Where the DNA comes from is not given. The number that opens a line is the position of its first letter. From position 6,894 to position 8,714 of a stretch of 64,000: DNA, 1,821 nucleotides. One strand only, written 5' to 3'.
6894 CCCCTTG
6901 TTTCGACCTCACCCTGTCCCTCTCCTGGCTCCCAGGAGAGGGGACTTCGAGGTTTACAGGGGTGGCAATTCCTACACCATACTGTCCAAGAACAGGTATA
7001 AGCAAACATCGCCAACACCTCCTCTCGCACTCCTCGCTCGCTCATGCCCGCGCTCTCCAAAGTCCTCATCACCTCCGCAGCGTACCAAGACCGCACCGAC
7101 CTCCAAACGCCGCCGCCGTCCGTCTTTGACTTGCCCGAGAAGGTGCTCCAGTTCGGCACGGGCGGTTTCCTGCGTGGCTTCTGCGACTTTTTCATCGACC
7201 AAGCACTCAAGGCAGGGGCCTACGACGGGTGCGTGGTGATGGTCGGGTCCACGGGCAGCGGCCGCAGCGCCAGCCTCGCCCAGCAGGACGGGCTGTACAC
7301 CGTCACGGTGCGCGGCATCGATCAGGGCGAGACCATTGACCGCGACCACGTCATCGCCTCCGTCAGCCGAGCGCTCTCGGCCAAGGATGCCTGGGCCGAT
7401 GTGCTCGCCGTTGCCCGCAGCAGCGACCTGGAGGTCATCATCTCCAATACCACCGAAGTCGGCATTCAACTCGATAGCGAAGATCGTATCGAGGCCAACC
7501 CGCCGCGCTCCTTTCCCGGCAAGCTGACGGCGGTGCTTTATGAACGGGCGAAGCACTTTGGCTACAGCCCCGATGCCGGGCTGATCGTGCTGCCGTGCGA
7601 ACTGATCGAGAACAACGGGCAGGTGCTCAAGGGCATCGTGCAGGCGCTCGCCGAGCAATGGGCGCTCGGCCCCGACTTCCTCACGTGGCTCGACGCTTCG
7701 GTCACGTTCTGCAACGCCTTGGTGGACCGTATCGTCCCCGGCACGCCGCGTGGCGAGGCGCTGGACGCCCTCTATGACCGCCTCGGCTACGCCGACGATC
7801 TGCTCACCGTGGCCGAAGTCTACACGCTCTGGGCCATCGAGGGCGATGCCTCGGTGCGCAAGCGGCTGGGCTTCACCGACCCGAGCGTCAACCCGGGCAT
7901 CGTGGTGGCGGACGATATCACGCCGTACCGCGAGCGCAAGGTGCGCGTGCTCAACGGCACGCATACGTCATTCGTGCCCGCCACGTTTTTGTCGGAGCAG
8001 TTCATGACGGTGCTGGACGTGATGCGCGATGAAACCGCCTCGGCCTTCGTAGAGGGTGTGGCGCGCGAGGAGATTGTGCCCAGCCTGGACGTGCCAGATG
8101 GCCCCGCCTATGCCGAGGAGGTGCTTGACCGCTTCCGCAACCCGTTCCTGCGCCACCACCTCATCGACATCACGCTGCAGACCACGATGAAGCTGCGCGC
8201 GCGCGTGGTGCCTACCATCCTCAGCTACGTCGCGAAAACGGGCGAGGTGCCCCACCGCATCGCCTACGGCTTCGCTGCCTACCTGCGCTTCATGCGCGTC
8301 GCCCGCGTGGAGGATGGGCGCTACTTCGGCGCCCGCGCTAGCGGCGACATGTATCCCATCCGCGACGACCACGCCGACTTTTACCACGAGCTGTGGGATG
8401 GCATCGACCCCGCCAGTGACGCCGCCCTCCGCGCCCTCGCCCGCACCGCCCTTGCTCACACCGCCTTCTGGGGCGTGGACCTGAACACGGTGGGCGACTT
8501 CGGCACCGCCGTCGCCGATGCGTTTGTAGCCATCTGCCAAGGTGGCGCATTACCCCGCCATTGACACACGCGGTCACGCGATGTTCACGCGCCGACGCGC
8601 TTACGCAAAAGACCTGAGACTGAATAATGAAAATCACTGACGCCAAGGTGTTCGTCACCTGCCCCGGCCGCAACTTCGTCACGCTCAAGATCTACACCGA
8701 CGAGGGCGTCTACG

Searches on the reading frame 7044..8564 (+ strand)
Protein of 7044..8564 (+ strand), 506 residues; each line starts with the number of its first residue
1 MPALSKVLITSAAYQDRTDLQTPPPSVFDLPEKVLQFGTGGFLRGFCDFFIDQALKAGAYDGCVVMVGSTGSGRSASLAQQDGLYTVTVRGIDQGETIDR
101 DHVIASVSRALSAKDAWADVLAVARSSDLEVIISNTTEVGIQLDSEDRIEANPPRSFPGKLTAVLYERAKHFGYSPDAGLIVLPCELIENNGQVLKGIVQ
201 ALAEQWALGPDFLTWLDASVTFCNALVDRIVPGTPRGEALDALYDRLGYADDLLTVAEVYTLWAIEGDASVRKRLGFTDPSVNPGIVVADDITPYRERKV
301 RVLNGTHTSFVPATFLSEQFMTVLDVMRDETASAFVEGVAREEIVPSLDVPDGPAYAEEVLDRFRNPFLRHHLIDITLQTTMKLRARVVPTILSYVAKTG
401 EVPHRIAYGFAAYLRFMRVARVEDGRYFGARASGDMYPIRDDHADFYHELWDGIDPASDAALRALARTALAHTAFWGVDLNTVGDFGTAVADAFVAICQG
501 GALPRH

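Call 59: search_protein_families(library=pfam, max_evalue=0.00001, proteins=[window:7044-8564:+])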
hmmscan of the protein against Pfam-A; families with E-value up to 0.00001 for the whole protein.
window:7044-8564:+ (506 aa): 2 families
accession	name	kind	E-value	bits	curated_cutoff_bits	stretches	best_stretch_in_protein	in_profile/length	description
PF01232.29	Mannitol_dh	-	3.3e-29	102.7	27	1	33-275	2-195/199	Mannitol dehydrogenase Rossmann domain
PF08125.19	Mannitol_dh_C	-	7.4e-25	88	30.7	1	291-494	1-186/190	Mannitol dehydrogenase C-terminal domain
